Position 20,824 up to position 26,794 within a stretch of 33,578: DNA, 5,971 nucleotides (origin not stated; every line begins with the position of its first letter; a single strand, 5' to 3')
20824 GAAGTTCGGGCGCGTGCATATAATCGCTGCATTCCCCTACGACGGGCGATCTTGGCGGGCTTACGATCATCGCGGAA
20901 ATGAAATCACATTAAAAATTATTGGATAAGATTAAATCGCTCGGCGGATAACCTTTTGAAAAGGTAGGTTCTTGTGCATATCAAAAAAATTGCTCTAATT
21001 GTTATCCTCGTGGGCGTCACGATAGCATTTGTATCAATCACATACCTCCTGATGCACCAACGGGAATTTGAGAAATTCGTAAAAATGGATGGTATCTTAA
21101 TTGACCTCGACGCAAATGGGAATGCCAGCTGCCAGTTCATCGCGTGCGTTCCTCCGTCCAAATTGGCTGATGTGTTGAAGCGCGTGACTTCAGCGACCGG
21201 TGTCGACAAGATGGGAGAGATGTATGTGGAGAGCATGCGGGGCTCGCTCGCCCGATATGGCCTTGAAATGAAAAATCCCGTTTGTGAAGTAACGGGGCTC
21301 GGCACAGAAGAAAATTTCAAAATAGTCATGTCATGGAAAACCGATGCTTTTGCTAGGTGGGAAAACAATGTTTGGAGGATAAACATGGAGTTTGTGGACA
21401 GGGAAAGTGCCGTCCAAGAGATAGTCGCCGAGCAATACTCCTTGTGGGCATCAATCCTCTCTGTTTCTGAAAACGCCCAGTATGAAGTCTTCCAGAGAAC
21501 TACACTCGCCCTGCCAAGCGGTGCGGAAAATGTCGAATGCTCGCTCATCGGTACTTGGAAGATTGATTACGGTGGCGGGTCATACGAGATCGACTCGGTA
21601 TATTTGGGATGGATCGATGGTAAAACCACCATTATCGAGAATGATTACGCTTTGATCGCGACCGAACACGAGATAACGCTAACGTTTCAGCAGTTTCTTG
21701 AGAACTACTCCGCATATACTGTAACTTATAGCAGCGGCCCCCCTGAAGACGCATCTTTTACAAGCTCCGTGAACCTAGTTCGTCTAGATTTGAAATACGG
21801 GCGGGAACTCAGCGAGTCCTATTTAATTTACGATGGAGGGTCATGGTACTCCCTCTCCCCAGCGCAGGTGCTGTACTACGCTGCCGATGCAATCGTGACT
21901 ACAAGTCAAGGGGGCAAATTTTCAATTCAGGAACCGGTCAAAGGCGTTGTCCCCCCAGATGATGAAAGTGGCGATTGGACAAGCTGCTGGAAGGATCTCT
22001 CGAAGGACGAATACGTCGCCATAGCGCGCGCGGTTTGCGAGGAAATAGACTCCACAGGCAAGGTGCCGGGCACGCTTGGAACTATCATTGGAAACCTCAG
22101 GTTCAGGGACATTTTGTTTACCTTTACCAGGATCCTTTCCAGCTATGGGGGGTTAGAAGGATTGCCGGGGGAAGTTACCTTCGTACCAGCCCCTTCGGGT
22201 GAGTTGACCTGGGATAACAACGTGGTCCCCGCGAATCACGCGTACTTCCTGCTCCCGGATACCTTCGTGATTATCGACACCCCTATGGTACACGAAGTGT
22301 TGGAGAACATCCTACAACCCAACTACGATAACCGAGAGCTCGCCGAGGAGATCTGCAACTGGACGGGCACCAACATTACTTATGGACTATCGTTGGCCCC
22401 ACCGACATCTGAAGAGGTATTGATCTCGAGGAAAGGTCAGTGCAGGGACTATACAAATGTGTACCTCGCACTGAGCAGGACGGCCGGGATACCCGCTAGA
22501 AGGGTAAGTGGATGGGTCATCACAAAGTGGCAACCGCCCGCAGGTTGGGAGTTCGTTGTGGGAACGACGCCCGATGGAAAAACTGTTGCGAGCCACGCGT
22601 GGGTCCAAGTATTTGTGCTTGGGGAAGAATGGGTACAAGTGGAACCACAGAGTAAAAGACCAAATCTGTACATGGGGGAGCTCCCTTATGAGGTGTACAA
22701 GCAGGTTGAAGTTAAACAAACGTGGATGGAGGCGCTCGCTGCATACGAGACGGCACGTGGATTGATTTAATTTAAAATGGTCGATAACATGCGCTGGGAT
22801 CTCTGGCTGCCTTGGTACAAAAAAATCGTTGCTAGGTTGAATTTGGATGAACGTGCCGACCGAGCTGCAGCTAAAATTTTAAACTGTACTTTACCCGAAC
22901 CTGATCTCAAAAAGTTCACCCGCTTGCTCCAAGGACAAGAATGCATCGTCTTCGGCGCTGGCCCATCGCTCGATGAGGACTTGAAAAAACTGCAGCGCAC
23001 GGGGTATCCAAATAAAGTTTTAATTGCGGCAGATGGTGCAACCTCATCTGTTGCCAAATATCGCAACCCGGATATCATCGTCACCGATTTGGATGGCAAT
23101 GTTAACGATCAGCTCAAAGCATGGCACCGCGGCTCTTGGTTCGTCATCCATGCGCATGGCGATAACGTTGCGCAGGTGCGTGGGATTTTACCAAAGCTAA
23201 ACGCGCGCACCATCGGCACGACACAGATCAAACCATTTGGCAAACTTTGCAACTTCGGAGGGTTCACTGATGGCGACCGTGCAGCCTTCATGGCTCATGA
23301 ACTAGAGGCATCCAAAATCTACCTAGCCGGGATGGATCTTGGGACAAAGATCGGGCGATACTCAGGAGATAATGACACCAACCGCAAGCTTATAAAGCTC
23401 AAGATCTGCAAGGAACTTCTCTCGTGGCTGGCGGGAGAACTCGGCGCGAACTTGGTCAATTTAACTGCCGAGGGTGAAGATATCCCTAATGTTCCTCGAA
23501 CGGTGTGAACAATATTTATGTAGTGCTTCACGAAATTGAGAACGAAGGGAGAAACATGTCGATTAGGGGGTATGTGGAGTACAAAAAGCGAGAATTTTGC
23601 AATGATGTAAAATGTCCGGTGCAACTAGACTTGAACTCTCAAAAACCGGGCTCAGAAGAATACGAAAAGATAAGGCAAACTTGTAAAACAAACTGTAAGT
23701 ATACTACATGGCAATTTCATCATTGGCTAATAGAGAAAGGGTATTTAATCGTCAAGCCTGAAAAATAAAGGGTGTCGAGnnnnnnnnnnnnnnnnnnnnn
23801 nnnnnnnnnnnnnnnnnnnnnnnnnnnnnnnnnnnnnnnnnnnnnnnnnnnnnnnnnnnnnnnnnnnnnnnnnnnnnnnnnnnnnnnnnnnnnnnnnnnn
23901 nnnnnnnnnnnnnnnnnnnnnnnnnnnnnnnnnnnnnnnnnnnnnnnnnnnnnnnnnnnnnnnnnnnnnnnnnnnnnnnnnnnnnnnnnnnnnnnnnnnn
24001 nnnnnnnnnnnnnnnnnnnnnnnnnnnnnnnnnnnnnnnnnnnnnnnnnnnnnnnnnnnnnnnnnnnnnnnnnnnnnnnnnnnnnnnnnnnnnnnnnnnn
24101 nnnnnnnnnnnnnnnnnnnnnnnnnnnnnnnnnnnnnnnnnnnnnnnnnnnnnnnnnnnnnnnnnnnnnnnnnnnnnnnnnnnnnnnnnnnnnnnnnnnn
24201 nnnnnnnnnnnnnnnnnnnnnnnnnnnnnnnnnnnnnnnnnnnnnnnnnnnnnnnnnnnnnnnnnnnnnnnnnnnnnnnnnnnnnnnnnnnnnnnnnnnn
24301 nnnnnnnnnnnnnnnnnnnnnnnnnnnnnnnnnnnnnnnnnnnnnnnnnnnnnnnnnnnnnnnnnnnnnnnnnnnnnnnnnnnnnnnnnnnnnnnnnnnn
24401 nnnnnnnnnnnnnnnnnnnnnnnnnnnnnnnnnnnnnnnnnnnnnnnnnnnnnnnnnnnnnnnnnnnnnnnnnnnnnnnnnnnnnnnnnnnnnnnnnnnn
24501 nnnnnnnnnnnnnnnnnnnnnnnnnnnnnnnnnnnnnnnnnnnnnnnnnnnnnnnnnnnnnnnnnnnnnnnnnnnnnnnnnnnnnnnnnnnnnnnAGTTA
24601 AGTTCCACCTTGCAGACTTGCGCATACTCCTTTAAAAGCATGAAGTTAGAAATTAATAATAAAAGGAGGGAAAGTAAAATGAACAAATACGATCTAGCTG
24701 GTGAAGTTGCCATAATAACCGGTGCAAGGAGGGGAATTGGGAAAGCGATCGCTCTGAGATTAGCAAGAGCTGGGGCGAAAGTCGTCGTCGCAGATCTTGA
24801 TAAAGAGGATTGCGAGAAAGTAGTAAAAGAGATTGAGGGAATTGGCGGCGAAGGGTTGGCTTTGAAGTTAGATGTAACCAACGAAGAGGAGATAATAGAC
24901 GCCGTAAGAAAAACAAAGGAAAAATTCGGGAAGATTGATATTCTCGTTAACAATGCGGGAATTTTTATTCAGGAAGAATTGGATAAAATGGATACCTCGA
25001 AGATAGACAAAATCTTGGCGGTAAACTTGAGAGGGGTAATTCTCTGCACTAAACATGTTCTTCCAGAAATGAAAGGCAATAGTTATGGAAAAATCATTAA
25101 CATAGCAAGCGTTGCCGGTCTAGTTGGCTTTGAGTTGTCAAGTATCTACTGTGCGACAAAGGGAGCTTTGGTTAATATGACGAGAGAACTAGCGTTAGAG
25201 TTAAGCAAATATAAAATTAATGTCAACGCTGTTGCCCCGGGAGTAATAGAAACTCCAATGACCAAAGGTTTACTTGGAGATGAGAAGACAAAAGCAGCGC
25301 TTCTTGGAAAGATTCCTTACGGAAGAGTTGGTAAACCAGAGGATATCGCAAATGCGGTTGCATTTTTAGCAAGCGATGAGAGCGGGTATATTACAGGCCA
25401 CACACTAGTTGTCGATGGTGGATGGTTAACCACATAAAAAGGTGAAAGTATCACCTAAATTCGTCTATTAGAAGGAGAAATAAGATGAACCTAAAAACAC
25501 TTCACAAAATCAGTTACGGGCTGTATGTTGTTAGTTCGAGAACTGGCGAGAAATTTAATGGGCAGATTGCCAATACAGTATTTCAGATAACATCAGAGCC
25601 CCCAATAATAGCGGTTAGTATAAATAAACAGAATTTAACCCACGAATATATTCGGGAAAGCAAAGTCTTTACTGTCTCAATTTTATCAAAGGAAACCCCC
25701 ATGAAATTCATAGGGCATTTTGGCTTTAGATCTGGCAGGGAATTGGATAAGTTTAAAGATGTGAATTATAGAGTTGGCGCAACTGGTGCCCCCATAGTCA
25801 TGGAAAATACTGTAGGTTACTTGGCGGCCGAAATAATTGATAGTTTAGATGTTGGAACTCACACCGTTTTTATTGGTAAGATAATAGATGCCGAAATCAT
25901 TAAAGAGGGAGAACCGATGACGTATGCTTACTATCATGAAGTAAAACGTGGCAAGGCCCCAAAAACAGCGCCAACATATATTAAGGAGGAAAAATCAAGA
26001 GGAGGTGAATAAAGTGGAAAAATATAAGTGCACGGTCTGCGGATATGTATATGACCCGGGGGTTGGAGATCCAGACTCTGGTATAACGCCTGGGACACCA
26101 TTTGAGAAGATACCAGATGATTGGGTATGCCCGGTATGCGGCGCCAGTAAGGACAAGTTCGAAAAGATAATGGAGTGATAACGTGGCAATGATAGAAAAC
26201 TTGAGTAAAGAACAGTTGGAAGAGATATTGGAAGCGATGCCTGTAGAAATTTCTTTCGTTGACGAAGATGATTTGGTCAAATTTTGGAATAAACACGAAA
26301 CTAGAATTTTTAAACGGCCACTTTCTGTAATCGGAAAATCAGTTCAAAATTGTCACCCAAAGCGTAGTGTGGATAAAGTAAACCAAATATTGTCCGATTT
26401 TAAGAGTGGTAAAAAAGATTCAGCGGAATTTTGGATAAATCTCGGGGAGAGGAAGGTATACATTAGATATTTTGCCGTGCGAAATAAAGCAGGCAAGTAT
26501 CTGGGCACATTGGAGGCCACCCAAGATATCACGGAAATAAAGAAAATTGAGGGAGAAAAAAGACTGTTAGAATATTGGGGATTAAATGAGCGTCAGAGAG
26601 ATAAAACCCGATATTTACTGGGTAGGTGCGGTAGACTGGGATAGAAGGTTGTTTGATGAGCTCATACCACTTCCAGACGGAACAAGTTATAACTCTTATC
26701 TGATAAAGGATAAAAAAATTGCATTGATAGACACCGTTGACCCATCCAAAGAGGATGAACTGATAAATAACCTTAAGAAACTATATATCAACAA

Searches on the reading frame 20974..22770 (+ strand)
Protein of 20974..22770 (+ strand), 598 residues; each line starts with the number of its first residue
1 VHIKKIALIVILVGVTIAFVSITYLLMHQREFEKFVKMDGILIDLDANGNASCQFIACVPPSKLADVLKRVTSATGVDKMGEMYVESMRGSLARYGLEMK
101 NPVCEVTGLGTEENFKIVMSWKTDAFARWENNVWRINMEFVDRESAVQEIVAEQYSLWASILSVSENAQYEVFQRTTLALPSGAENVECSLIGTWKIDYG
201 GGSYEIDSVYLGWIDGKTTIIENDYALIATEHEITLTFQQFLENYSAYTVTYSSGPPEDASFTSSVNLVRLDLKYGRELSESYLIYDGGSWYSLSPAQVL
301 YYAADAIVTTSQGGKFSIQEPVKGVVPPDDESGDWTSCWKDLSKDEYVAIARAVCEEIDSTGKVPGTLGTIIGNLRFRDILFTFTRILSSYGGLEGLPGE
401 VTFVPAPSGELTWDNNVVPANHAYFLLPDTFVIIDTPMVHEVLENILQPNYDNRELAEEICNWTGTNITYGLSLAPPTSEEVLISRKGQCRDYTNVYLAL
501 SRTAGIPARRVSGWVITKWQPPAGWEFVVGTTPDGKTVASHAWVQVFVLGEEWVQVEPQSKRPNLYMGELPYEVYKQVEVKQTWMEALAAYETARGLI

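Call 25: search_protein_families(library=pfam, proteins=[window:20974-22770:+], max_evalue=0.00001)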
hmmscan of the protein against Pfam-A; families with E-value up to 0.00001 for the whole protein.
window:20974-22770:+ (598 aa): 1 family
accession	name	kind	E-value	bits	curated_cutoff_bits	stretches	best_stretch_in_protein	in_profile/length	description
PF01841.26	Transglut_core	-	1.3e-18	67.7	23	1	444-558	5-108/108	Transglutaminase-like superfamily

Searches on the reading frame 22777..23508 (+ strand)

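Call 26: search_protein_families(library=pfam, proteins=[window:22777-23508:+], max_evalue=0.00001)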
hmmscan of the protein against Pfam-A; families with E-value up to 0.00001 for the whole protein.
window:22777-23508:+ (243 aa): 1 family
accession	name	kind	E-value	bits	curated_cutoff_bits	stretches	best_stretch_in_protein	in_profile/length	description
PF01973.23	MptE-like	-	1.4e-25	90.5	34.6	1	41-191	12-169/171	6-hydroxymethylpterin diphosphokinase MptE-like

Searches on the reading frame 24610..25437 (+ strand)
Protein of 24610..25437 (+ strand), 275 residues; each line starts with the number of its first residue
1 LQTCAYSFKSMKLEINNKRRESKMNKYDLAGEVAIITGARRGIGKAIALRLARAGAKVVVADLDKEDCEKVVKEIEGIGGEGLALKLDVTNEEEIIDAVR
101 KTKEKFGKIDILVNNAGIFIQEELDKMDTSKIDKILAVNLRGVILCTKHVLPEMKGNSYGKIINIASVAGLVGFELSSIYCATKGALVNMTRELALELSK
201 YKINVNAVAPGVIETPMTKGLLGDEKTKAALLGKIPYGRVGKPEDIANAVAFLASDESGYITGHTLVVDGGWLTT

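Call 26: search_protein_families(library=pfam, proteins=[window:24610-25437:+], max_evalue=0.00001)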
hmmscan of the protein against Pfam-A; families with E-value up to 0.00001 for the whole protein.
window:24610-25437:+ (275 aa): 4 families
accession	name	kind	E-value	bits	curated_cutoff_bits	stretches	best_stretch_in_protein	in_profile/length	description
PF13561.12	adh_short_C2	-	5.1e-74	249.2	27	1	38-272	1-235/236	Enoyl-(Acyl carrier protein) reductase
PF00106.31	adh_short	-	1.3e-64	217.8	26.6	1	33-221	2-190/195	short chain dehydrogenase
PF08659.16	KR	-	3.2e-14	53.7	22.6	1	35-187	4-156/180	KR domain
PF23441.1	SDR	-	3.2e-08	33.7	27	1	102-272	83-255/258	SDR-like rossmann domain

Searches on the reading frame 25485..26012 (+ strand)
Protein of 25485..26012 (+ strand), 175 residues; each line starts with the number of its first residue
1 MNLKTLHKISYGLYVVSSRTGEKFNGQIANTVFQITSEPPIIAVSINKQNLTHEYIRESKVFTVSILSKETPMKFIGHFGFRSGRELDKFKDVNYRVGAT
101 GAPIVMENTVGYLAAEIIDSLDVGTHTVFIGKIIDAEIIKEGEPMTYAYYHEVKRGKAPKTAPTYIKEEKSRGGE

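Call 26: search_protein_families(library=pfam, proteins=[window:25485-26012:+], max_evalue=0.00001)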
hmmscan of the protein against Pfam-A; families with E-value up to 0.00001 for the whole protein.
window:25485-26012:+ (175 aa): 1 family
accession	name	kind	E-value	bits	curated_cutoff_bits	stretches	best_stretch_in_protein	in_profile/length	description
PF01613.24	Flavin_Reduct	-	1.4e-36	126.4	27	1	7-152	2-147/153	Flavin reductase like domain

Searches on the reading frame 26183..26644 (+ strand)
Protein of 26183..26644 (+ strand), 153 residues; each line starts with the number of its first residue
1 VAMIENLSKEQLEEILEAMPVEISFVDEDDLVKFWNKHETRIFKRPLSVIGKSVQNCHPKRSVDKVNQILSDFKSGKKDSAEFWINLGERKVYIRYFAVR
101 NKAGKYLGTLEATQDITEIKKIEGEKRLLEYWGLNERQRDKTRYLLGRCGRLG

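Call 26: search_protein_families(library=pfam, proteins=[window:26183-26644:+], max_evalue=0.00001)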
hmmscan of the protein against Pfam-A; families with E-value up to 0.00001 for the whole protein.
window:26183-26644:+ (153 aa): 1 family
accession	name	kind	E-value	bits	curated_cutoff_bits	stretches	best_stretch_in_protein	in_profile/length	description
PF13596.12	PAS_10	-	2e-27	96.3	22.1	1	12-117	1-106/106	PAS domain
